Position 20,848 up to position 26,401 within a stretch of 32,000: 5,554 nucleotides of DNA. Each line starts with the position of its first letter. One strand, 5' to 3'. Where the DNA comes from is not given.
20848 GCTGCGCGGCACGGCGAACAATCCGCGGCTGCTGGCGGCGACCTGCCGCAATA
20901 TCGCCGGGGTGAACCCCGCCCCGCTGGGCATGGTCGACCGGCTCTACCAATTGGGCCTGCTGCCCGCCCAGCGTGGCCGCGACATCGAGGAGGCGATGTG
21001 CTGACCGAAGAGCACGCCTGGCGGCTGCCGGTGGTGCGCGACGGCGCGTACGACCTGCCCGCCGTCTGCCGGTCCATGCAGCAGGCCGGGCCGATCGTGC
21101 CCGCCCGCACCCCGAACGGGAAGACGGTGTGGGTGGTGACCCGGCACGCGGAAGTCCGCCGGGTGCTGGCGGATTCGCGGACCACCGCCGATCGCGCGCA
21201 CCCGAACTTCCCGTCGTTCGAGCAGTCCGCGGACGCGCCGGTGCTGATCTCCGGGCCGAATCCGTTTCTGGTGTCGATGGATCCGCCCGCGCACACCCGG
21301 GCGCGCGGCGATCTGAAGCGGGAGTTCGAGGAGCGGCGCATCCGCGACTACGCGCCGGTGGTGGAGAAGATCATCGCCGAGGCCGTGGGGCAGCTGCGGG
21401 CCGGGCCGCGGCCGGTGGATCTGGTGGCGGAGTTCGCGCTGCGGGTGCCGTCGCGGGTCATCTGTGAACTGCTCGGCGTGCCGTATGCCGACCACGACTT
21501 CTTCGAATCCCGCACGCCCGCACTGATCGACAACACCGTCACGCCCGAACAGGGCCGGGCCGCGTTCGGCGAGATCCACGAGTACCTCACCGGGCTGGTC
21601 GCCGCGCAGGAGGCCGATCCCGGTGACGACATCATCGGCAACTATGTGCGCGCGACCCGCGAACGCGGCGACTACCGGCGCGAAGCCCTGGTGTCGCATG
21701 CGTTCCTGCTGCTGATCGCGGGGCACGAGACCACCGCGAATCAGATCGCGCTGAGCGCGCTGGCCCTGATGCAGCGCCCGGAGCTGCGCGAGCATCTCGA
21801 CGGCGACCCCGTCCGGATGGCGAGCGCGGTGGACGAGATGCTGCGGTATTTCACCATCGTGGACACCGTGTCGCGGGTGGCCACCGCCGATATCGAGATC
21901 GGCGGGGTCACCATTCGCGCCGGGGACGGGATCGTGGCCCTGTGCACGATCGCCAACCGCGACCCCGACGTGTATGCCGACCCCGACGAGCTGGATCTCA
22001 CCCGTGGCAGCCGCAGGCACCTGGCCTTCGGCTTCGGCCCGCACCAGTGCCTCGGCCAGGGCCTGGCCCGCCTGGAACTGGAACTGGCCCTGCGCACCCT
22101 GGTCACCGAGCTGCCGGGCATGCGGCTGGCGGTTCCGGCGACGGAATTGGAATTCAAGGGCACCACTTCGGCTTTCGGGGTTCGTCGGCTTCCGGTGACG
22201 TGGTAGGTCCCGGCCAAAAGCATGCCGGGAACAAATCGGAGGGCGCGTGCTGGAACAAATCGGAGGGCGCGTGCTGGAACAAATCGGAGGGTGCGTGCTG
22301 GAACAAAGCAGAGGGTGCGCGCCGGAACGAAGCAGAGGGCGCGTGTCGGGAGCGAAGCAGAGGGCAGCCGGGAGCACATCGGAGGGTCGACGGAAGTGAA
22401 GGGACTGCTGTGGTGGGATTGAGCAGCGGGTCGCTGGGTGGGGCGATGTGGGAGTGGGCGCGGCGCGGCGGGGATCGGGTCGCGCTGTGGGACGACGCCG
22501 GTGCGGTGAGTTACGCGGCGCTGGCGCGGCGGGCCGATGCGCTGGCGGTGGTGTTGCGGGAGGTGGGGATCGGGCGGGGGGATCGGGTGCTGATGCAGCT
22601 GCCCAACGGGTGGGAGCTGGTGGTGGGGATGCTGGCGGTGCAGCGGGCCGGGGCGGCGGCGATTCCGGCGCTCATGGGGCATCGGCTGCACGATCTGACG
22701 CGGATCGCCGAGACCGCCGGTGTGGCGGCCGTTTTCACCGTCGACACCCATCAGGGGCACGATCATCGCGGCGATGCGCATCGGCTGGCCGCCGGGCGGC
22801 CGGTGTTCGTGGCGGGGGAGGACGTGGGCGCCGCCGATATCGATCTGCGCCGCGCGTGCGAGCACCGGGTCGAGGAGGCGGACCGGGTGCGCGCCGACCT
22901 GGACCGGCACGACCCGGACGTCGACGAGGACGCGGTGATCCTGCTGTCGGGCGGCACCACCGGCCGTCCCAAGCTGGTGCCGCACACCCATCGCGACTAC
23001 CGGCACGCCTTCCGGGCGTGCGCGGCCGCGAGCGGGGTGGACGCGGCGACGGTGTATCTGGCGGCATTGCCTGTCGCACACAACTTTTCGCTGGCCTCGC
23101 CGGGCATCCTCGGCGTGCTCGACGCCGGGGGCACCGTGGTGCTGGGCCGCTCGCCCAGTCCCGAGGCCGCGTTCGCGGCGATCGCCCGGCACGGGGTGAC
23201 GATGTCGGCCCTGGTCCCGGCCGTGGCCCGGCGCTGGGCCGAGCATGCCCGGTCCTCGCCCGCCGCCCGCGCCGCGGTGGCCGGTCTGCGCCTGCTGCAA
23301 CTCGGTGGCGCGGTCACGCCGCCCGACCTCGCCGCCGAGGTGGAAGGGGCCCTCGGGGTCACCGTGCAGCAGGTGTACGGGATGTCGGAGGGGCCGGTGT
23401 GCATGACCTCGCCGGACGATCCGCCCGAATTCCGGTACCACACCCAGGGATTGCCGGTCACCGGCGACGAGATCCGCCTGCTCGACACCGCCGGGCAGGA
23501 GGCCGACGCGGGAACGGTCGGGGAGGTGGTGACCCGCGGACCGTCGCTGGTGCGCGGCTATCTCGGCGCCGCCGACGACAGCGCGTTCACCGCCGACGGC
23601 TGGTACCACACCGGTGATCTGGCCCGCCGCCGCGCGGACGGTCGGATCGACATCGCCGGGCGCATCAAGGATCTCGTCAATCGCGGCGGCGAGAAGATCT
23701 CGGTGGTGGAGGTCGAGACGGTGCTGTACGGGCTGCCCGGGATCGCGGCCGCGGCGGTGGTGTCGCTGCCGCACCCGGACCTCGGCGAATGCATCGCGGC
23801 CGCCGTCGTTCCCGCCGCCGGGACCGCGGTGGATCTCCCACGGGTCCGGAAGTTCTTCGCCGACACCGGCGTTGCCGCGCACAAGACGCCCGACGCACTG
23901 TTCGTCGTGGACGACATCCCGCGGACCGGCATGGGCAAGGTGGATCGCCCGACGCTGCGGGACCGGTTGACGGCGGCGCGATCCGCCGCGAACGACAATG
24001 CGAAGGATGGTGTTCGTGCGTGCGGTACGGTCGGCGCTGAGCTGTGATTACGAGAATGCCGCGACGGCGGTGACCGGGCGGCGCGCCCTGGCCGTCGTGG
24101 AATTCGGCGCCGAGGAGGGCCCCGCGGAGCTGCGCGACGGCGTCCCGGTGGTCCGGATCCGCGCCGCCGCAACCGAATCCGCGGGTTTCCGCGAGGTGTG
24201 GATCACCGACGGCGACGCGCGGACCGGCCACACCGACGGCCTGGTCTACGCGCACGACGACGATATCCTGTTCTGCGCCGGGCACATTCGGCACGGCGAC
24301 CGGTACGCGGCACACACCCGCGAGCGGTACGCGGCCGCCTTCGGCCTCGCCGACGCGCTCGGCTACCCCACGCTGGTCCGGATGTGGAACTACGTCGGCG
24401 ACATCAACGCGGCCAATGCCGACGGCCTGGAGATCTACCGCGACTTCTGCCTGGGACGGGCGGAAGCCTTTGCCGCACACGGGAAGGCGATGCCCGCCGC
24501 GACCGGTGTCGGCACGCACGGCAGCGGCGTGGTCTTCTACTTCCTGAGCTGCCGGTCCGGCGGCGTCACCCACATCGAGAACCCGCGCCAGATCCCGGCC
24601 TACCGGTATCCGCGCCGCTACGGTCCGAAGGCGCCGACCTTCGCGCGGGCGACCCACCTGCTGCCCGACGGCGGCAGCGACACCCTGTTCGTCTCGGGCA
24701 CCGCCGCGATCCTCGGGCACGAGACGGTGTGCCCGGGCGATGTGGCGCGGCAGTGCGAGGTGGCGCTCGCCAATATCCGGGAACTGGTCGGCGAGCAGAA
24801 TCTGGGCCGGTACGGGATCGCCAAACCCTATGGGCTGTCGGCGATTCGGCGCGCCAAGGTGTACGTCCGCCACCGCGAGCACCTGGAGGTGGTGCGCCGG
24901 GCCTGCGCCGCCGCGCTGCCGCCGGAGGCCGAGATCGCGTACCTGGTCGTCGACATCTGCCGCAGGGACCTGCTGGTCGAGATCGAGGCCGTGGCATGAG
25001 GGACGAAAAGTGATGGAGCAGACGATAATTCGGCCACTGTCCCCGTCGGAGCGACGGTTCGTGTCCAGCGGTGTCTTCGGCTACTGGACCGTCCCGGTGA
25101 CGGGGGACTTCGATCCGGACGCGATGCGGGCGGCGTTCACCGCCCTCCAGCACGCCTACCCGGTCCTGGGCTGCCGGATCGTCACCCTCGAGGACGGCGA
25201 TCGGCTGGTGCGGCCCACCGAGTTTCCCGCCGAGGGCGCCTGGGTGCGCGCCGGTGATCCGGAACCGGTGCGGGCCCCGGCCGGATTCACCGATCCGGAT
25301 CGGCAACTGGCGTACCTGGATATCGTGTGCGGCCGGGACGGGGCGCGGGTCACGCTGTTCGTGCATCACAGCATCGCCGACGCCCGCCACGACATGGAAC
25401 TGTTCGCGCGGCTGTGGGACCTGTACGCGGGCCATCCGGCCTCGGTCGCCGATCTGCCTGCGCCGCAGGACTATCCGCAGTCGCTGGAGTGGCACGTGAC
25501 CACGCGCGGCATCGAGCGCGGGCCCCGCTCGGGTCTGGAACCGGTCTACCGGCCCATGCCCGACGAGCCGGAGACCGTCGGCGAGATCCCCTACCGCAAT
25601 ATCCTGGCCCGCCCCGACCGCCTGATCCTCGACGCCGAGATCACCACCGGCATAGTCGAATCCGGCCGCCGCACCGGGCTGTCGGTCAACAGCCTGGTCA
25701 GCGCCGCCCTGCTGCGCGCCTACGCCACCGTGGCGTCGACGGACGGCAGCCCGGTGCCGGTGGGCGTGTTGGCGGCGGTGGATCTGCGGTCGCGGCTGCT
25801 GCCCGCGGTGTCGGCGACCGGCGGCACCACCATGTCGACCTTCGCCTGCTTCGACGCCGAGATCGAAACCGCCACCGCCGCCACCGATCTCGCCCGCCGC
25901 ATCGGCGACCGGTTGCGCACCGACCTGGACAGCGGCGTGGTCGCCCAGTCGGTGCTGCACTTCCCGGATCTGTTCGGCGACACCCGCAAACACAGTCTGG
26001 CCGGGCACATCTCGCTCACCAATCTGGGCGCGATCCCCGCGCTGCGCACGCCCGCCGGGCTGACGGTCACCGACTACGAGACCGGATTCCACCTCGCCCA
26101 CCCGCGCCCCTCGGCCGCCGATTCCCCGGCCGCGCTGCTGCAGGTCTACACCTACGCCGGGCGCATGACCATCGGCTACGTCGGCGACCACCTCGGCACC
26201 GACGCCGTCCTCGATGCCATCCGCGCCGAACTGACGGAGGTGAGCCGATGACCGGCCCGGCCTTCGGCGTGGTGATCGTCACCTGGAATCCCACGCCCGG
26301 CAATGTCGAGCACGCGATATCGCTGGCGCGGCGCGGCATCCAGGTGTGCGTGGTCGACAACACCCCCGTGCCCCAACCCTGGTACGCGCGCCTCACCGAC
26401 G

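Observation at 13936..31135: Diterpenoid-amino acid-sugar-hydroxybenzoate hybrid gene cluster (brasilicardin-type)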

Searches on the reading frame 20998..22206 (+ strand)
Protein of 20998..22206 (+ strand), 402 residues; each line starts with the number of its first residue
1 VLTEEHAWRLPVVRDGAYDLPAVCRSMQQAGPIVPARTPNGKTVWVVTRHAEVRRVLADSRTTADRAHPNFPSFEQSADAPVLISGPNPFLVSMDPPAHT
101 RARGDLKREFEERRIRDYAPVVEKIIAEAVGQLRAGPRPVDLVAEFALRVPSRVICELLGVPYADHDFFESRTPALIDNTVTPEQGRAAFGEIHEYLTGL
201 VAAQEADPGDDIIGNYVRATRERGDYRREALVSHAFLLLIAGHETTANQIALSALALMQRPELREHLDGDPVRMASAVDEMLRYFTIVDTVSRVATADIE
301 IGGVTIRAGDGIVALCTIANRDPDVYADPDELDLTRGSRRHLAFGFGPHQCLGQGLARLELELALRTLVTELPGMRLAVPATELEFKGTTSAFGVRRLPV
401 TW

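Call 11: search_protein_families(library=pfam, proteins=[window:20998-22206:+])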
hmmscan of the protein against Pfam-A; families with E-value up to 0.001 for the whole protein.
window:20998-22206:+ (402 aa): 1 family
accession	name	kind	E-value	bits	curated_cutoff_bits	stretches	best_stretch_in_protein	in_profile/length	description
PF00067.27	p450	-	1.7e-26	93.4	22.8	1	276-369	326-429/462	Cytochrome P450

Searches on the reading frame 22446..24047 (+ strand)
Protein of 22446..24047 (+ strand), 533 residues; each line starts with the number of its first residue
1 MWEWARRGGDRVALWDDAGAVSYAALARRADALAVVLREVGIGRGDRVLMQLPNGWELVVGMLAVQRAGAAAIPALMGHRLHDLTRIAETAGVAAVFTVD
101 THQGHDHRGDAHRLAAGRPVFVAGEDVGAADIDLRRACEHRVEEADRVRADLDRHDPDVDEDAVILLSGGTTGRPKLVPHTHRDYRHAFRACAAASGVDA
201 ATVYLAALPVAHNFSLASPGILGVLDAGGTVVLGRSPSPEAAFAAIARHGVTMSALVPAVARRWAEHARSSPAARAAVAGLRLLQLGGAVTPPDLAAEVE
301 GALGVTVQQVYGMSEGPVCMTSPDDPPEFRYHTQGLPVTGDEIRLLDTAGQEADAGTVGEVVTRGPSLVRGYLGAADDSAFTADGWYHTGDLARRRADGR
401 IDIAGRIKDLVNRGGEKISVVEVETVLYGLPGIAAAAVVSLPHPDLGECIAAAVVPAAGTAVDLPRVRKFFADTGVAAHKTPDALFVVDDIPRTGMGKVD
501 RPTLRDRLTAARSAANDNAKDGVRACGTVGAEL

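Call 11: search_protein_families(library=pfam, proteins=[window:22446-24047:+])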
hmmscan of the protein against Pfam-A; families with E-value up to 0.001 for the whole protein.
window:22446-24047:+ (533 aa): 2 families
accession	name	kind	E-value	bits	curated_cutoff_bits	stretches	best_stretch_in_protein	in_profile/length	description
PF00501.34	AMP-binding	-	1.6e-74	251.5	29.9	1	2-373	2-384/384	AMP-binding enzyme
PF13193.12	AMP-binding_C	-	2e-12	48.3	24.5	1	422-498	1-76/76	AMP-binding enzyme C-terminal domain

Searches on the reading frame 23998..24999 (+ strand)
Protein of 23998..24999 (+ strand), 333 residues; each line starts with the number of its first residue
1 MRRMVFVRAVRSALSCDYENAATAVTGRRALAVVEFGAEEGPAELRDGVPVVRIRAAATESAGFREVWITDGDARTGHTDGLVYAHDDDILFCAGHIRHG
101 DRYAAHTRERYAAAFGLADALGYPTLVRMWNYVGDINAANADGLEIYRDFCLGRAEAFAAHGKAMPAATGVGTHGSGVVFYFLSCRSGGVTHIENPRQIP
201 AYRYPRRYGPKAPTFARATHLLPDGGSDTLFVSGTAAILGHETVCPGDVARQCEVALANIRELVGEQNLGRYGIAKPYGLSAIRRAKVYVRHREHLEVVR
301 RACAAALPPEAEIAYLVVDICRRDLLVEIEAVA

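Call 11: search_protein_families(library=pfam, proteins=[window:23998-24999:+])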
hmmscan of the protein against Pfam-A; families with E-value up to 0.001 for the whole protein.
window:23998-24999:+ (333 aa): 2 families
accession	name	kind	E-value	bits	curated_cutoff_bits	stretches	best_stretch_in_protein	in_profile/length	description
PF21168.2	FkbO_Hyg5-like_N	-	4.7e-38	130.4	27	1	66-184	1-122/122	Chorismatase FkbO/Hyg5-like, N-terminal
PF01042.26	Ribonuc_L-PSP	-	0.00047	20.6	27.3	0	228-333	19-119/121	Endoribonuclease L-PSP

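Call 70: search_solved_structures(query=window:24016-24999:+, max_evalue=0.001, show_alignments=2)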
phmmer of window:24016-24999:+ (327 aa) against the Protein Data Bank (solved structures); distinct sequences matched with E-value up to 0.001: 3.
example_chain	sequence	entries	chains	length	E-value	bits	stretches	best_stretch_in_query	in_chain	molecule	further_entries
5ag3_A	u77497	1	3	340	1.1e-99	336.9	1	7-326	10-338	PUTATIVE PTERIDINE-DEPENDENT DIOXYGENASE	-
5a3k_A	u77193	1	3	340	2.3e-98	332.4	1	7-326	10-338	PUTATIVE PTERIDINE-DEPENDENT DIOXYGENASE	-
4bps_A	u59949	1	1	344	1.5e-79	270.6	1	22-326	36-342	FKBO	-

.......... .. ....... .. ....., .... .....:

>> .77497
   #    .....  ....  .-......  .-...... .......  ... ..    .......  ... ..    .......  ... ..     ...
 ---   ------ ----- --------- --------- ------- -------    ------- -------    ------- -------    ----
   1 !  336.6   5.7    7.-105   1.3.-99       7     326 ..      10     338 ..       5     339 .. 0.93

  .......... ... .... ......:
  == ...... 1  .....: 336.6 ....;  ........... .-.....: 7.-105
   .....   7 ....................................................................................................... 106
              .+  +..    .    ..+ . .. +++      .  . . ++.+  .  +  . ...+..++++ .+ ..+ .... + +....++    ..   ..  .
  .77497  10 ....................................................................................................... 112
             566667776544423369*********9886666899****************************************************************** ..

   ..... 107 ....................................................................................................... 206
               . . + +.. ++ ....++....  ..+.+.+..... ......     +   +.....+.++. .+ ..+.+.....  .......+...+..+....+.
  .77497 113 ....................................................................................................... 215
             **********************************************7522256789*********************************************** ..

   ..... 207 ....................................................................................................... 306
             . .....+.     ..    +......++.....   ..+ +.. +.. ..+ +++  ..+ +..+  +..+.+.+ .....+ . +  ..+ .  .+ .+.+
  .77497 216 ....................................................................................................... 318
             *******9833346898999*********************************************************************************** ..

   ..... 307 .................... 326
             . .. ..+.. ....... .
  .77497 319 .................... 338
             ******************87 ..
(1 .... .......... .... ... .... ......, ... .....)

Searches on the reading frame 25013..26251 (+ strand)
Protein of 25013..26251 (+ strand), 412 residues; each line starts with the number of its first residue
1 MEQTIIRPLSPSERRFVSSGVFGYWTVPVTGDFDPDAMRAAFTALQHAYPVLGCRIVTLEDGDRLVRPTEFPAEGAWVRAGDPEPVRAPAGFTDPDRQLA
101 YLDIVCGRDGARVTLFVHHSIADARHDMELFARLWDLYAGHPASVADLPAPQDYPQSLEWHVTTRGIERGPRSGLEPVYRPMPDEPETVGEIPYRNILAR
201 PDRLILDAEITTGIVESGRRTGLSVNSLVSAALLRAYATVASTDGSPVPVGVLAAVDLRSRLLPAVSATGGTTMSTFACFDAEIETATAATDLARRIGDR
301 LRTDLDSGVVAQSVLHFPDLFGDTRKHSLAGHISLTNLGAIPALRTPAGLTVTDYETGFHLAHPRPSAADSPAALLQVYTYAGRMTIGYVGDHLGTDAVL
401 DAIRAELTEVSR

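Call 11: search_protein_families(library=pfam, proteins=[window:25013-26251:+])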
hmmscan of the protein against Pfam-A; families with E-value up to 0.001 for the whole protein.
window:25013-26251:+ (412 aa): 1 family
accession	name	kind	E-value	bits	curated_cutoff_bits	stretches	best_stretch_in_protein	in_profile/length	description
PF16911.10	PapA_C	-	6.5e-55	186.1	30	1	199-389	5-202/203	Phthiocerol/phthiodiolone dimycocerosyl transferase C-terminus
